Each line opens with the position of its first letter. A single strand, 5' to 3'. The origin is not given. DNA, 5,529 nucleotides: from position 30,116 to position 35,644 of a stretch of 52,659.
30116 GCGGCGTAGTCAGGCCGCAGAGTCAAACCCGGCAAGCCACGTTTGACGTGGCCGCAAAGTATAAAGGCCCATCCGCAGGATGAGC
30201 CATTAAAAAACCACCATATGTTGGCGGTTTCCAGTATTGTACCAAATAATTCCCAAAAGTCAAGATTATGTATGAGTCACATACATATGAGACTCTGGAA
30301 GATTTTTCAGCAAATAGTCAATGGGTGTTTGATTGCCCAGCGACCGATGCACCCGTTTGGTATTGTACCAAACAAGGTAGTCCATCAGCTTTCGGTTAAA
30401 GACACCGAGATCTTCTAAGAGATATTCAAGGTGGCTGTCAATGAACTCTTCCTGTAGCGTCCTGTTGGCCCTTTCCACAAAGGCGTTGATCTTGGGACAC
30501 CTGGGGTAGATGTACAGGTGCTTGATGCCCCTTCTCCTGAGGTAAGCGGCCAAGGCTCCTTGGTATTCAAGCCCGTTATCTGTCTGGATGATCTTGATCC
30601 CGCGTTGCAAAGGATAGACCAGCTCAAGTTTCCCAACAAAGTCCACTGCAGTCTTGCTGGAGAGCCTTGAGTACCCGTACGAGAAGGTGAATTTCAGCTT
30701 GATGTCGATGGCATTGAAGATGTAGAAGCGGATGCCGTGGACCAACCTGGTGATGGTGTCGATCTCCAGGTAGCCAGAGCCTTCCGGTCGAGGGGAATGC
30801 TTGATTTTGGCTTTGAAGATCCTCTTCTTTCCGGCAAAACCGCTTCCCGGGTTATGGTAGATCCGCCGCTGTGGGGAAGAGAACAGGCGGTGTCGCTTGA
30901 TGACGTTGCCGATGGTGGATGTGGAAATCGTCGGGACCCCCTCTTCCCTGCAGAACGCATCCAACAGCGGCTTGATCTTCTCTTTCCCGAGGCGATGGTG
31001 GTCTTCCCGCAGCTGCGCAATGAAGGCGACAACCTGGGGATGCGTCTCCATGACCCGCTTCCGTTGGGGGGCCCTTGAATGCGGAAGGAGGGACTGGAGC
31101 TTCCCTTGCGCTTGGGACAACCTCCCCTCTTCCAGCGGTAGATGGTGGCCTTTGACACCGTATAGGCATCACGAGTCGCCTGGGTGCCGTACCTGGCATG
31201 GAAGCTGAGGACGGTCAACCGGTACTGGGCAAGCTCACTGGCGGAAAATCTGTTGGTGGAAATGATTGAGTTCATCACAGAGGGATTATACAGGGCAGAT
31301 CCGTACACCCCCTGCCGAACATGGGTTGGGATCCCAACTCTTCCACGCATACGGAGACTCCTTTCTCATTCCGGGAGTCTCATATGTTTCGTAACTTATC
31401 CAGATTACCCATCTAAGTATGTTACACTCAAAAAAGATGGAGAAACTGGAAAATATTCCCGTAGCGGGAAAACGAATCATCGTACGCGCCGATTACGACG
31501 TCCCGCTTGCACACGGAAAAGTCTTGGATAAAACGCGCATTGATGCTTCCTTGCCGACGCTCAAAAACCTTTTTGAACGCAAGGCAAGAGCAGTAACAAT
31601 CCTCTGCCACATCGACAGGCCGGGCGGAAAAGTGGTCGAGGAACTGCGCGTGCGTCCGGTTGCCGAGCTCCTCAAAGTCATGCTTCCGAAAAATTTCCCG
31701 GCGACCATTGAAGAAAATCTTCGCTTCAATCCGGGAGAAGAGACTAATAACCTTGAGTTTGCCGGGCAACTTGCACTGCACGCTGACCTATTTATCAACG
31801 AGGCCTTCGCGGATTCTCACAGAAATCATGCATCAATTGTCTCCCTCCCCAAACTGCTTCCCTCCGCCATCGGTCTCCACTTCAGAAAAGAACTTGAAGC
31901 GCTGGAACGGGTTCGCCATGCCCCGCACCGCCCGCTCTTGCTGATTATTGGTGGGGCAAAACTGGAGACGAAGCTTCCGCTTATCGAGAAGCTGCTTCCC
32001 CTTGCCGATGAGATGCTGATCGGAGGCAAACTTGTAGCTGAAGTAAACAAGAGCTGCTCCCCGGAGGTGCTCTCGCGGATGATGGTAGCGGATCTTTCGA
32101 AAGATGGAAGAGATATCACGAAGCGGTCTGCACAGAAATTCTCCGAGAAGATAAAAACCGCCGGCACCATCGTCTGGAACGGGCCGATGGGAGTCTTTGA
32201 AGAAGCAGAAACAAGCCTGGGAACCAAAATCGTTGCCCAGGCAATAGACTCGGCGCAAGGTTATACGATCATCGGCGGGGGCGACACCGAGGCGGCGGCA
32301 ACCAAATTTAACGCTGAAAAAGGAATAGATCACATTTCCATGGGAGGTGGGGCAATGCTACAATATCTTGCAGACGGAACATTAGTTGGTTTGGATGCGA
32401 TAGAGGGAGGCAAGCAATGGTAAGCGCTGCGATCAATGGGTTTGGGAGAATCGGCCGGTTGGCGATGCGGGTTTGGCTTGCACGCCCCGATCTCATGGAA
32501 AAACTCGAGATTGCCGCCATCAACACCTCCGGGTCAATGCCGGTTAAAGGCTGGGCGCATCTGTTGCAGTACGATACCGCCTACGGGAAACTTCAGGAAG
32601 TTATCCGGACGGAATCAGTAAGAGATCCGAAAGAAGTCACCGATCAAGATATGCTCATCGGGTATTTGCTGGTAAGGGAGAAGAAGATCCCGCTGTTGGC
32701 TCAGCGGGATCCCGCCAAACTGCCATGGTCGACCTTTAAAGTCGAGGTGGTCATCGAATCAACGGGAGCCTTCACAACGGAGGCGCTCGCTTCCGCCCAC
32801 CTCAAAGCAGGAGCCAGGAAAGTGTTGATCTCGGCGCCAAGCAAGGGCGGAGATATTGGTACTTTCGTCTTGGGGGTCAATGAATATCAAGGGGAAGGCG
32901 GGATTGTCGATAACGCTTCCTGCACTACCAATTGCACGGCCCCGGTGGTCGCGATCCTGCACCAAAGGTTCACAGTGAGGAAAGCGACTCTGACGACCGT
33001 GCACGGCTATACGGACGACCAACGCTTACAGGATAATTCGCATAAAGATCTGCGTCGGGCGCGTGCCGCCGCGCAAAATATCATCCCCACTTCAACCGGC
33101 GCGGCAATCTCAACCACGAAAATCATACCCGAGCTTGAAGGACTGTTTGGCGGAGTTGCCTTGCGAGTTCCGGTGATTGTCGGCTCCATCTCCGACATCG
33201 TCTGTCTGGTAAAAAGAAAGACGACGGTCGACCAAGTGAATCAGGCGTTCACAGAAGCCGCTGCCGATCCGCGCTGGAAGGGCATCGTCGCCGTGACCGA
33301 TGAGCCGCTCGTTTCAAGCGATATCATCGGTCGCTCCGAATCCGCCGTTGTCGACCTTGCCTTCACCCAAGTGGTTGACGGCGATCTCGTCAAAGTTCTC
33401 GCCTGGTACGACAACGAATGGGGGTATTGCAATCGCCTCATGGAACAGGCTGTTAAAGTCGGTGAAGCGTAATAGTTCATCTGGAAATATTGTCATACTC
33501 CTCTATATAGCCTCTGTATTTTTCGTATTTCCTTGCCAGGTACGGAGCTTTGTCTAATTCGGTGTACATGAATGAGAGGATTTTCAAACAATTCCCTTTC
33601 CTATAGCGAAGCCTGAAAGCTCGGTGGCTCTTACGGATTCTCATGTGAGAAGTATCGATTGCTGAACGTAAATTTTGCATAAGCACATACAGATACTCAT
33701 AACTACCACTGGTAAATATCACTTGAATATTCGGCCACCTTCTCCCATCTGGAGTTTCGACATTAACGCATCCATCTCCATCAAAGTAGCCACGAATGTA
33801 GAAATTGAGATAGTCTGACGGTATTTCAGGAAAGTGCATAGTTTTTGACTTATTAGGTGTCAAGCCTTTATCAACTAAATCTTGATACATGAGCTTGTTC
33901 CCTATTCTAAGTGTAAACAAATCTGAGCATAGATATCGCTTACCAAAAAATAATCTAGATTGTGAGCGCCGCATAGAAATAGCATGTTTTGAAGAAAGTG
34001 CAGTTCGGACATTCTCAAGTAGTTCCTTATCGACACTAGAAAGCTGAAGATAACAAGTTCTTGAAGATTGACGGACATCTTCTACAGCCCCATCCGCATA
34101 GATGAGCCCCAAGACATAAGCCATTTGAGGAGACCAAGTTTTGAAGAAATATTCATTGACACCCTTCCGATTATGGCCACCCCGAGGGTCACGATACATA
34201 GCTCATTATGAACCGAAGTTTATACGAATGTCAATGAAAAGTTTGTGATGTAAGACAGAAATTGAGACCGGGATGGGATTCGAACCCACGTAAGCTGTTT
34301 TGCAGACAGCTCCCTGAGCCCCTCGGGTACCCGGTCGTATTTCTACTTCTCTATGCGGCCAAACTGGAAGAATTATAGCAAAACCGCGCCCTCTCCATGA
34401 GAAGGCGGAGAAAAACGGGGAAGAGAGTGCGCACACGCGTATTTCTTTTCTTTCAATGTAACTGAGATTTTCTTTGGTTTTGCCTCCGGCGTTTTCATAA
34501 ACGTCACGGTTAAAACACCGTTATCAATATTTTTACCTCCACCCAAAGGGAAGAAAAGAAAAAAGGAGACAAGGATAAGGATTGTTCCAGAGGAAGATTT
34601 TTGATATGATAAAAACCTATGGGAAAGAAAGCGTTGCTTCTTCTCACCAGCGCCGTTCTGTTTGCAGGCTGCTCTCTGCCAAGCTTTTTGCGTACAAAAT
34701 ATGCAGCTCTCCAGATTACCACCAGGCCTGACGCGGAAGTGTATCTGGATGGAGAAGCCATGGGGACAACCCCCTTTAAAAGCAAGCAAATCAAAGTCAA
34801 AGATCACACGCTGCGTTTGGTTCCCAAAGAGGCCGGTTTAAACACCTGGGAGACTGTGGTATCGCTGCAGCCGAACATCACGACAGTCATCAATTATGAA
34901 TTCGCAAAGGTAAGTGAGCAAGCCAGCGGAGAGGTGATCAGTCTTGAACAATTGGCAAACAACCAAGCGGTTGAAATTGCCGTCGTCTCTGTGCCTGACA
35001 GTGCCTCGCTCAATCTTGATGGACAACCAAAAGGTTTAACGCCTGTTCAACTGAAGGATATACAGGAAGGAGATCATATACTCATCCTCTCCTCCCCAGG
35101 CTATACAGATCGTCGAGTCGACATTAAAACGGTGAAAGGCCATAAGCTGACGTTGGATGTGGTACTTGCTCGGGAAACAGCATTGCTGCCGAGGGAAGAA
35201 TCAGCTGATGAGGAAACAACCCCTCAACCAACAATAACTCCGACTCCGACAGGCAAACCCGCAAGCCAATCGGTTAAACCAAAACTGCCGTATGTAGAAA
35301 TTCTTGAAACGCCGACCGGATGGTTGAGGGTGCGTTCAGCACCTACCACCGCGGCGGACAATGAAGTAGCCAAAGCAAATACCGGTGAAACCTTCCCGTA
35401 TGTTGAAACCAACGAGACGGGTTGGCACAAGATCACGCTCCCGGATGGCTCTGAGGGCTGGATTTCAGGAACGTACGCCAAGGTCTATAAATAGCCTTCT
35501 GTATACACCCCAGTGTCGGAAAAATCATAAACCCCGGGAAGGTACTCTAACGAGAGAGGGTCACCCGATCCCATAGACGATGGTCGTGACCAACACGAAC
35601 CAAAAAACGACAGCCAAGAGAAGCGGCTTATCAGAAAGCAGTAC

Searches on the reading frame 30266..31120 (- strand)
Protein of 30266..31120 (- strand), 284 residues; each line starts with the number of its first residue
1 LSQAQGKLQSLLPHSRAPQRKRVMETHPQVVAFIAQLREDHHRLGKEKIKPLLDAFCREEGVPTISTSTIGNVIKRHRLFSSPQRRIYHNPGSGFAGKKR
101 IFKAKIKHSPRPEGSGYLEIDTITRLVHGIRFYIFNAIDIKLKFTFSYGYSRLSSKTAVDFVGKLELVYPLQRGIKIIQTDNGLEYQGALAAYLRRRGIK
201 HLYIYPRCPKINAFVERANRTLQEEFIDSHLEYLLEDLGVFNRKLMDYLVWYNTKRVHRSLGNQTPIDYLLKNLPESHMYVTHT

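Call 92: search_protein_families(library=pfam, proteins=[window:30266-31120:-], max_evalue=0.001)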
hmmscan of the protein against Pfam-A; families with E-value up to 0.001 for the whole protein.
window:30266-31120:- (284 aa): 4 families
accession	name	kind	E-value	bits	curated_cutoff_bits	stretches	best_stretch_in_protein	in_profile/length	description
PF13683.12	rve_3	-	3e-15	56.2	26.5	1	197-266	1-67/67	Integrase core domain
PF13333.12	rve_2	-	7.9e-06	26.4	22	1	234-273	16-55/56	Integrase core domain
PF13565.12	HTH_32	-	1.2e-05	26.1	33.7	1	6-73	13-72/73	Homeodomain-like domain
PF00665.32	rve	-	6.4e-05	23.6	32.6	1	118-207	8-100/102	Integrase core domain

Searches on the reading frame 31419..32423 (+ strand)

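Call 92: search_protein_families(library=pfam, proteins=[window:31419-32423:+], max_evalue=0.001)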
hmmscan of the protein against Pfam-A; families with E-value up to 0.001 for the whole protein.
window:31419-32423:+ (334 aa): 1 family
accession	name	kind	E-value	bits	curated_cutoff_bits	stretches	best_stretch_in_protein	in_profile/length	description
PF00162.24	PGK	-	1.3e-83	281.6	27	3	99-207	110-218/379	Phosphoglycerate kinase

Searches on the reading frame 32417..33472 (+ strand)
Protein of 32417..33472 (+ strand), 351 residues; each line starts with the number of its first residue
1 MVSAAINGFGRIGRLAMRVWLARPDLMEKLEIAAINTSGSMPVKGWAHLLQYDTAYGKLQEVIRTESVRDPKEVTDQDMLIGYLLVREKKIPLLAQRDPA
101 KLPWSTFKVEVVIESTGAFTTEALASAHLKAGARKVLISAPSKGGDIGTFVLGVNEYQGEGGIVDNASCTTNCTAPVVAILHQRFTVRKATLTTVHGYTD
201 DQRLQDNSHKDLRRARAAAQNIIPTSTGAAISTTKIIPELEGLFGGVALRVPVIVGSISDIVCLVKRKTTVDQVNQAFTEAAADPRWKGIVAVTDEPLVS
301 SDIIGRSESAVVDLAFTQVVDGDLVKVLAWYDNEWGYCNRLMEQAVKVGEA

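Call 92: search_protein_families(library=pfam, proteins=[window:32417-33472:+], max_evalue=0.001)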
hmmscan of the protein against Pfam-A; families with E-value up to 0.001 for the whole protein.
window:32417-33472:+ (351 aa): 2 families
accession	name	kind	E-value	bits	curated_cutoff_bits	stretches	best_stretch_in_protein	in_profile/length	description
PF02800.25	Gp_dh_C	-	1.9e-52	177.5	24.4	1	175-331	2-158/158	Glyceraldehyde 3-phosphate dehydrogenase, C-terminal domain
PF00044.30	Gp_dh_N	-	5.8e-24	84.7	31.7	1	4-121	3-100/101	Glyceraldehyde 3-phosphate dehydrogenase, NAD binding domain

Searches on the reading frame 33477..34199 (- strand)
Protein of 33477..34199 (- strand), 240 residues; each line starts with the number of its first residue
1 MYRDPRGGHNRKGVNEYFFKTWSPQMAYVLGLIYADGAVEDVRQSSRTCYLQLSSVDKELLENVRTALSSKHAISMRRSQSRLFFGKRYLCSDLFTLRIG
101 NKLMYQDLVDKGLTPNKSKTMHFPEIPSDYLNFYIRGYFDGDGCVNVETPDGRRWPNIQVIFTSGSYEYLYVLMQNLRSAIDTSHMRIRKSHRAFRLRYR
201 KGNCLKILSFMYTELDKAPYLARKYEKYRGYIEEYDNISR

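Call 92: search_protein_families(library=pfam, proteins=[window:33477-34199:-], max_evalue=0.001)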
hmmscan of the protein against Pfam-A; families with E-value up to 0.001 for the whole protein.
window:33477-34199:- (240 aa): 2 families
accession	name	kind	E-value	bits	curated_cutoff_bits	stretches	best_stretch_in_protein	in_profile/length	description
PF14528.11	LAGLIDADG_3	-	5.1e-11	43.1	22.5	1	133-178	5-44/82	LAGLIDADG-like domain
PF00961.24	LAGLIDADG_1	-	5.9e-05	24.3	23.1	1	136-233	2-100/102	LAGLIDADG endonuclease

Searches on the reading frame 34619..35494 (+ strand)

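Call 92: search_protein_families(library=pfam, proteins=[window:34619-35494:+], max_evalue=0.001)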
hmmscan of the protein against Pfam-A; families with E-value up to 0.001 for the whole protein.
window:34619-35494:+ (291 aa): 2 families
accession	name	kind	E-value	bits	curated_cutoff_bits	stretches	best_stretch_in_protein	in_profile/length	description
PF08308.17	PEGA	-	7.1e-22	77.5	20.8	2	119-185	3-69/71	PEGA domain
PF08239.17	SH3_3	-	1.1e-07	32.4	27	1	236-286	3-52/54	Bacterial SH3 domain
